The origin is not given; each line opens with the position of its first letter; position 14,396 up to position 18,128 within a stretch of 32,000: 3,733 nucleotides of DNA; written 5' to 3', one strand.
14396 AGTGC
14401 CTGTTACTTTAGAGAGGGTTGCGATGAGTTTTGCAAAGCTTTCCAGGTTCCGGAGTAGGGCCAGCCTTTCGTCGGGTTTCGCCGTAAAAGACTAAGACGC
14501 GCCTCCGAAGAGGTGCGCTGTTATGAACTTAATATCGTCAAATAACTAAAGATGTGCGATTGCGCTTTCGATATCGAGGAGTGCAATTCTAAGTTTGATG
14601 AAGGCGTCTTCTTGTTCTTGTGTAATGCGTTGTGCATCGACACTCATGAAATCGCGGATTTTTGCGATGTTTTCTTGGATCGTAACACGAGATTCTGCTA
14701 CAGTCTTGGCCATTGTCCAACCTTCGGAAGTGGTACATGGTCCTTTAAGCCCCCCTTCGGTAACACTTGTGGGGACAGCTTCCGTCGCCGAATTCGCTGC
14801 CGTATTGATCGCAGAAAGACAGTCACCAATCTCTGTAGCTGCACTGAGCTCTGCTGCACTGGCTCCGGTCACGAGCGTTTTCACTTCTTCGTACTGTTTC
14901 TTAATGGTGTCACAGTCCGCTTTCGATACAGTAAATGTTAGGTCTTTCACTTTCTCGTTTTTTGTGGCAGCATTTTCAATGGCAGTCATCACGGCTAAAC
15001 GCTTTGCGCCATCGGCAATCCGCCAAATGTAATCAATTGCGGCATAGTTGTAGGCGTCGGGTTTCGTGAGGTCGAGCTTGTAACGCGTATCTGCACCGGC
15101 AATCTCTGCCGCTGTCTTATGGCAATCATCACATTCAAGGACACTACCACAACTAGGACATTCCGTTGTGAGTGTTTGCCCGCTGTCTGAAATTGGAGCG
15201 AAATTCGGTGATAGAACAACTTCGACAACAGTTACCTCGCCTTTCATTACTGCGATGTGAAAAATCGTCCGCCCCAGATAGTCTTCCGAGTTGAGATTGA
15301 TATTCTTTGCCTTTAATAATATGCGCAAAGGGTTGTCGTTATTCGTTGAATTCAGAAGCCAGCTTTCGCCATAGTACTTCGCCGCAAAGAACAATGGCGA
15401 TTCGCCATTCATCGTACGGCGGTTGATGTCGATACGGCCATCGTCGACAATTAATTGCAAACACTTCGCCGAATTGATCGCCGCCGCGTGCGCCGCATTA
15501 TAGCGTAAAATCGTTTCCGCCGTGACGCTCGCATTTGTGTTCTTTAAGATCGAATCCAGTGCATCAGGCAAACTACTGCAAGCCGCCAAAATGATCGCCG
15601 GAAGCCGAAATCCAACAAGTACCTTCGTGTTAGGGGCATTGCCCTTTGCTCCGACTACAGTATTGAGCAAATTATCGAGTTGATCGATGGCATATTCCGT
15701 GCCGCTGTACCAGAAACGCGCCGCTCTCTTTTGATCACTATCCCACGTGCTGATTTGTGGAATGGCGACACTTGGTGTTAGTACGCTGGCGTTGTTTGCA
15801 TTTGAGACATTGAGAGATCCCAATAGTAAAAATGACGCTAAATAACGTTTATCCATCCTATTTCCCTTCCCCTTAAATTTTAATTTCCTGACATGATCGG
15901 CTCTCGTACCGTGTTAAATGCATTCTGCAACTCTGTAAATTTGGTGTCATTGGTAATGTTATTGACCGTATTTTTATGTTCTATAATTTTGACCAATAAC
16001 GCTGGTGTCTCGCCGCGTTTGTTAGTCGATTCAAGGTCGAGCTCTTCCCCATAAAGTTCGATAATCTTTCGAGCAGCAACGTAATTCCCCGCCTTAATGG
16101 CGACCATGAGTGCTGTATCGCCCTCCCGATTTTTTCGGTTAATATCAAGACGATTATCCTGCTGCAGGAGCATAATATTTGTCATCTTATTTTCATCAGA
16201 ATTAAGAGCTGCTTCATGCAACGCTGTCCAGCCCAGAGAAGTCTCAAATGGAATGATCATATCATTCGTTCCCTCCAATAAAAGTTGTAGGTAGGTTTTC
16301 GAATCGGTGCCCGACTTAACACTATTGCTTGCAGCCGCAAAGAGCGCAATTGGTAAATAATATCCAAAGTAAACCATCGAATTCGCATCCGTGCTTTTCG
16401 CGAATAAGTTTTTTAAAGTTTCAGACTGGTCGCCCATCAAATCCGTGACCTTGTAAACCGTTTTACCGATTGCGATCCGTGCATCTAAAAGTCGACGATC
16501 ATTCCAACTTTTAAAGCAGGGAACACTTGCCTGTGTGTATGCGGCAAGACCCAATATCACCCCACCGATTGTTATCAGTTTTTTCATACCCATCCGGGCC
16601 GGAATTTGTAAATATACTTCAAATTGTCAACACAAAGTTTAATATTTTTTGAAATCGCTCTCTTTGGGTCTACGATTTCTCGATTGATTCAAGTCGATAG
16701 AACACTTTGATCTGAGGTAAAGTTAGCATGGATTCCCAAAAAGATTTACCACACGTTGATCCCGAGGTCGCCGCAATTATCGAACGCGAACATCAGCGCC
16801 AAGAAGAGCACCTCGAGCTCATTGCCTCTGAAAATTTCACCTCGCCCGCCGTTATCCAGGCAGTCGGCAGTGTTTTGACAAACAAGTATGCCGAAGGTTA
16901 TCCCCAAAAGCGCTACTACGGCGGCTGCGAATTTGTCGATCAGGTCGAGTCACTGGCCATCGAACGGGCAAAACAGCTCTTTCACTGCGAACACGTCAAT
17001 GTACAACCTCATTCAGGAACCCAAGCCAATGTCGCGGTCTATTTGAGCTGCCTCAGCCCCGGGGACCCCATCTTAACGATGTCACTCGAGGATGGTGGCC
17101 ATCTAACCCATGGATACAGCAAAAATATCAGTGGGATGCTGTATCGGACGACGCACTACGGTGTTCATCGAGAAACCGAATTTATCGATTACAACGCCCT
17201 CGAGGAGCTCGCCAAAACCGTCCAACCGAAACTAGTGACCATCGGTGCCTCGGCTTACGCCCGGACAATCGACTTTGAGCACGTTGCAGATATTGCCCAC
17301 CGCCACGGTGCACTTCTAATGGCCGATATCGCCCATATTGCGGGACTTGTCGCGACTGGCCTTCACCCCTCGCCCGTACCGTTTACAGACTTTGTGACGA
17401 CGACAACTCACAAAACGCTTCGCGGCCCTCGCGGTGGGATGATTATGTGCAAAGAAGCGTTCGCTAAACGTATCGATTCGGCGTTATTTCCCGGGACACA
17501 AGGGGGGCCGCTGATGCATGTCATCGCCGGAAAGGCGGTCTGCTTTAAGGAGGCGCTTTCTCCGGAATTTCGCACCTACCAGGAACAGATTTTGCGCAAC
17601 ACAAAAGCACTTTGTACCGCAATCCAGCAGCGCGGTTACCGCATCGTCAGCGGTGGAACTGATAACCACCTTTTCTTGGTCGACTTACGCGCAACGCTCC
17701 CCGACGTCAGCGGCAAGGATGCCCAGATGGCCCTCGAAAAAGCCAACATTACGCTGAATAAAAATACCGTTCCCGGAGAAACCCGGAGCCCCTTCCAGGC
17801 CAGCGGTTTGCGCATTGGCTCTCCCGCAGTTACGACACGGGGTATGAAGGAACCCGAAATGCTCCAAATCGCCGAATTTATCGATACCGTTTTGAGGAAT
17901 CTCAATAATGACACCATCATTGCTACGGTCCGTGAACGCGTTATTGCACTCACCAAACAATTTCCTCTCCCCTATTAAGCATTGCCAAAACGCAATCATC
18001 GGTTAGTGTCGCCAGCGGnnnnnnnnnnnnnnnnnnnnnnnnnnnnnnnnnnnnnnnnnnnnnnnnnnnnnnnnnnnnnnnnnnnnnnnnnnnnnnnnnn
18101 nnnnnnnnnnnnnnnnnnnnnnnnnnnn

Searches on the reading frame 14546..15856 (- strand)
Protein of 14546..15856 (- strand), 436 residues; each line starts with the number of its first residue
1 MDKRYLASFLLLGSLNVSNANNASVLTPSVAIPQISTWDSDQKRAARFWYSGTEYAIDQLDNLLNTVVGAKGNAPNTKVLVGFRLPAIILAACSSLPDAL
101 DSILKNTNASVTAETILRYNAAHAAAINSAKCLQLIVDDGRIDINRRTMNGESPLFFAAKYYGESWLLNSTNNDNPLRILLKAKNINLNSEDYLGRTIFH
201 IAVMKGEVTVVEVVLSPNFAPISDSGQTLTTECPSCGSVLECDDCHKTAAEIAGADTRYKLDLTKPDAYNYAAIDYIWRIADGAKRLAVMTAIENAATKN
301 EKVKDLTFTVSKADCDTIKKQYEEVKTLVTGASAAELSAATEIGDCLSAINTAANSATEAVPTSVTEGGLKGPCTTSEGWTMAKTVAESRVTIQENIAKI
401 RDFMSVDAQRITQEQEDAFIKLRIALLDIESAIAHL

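Call 10: search_protein_families(library=pfam, proteins=[window:14546-15856:-], max_evalue=0.01)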
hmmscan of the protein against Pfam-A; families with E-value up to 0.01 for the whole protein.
window:14546-15856:- (436 aa): 5 families
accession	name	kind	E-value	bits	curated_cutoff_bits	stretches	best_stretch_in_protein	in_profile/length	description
PF12796.13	Ank_2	-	1e-10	42.5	27.3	2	89-163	2-71/90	Ankyrin repeats (3 copies)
PF13857.12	Ank_5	-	1e-06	29.4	27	0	180-215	1-36/56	Ankyrin repeats (many copies)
PF13637.12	Ank_4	-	3.3e-06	27.7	22.7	0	177-212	13-47/50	Ankyrin repeats (many copies)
PF00023.36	Ank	-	6.8e-06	26.6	21.1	0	121-148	5-32/33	Ankyrin repeat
PF13606.12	Ank_3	-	3.6e-05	24.2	22.3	0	195-222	2-28/30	Ankyrin repeat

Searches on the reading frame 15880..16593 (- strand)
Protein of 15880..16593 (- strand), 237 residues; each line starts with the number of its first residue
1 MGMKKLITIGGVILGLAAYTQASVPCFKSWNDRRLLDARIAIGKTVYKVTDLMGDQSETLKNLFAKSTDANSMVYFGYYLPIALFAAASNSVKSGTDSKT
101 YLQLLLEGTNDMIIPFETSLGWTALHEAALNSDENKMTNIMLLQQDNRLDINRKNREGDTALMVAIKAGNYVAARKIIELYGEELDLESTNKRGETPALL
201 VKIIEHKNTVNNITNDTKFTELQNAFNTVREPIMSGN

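Call 10: search_protein_families(library=pfam, proteins=[window:15880-16593:-], max_evalue=0.01)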
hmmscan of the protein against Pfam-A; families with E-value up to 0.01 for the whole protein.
window:15880-16593:- (237 aa): 5 families
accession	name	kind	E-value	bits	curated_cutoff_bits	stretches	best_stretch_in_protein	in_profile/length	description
PF12796.13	Ank_2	-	1.3e-09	38.9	27.3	2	143-197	17-63/90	Ankyrin repeats (3 copies)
PF13637.12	Ank_4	-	8e-08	32.8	22.7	1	143-171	17-43/50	Ankyrin repeats (many copies)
PF13857.12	Ank_5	-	6.8e-07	30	27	1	142-197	1-52/56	Ankyrin repeats (many copies)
PF00023.36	Ank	-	4.5e-06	27.1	21.1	0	121-155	2-32/33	Ankyrin repeat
PF13606.12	Ank_3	-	3e-05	24.4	22.3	0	158-186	2-29/30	Ankyrin repeat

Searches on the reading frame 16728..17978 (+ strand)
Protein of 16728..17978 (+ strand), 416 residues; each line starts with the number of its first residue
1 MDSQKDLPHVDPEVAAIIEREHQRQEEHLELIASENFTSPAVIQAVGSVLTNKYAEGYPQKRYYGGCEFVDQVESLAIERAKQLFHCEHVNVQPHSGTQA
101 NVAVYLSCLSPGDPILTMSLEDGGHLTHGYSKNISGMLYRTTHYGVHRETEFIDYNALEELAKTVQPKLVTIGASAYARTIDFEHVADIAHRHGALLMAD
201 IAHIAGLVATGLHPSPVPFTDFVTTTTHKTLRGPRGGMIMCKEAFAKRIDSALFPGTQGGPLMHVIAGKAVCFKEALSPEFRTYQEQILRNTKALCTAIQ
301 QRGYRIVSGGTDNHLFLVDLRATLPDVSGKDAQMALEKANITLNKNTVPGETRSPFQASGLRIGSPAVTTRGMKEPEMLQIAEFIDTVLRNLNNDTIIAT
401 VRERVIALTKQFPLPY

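Call 10: search_protein_families(library=pfam, proteins=[window:16728-17978:+], max_evalue=0.01)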
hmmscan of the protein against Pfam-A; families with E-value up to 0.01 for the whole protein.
window:16728-17978:+ (416 aa): 4 families
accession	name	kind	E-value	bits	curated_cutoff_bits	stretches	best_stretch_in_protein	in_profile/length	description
PF00464.25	SHMT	-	3.2e-163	543.4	27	1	8-385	2-399/399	Serine hydroxymethyltransferase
PF00155.27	Aminotran_1_2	-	4.5e-09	36.4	19.7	1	64-373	38-354/361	Aminotransferase class I and II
PF01053.26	Cys_Met_Meta_PP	-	0.00091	18.3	27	1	95-214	74-187/381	Cys/Met metabolism PLP-dependent enzyme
PF00266.25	Aminotran_5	-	0.0039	16.7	21.5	1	95-256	68-228/371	Aminotransferase class-V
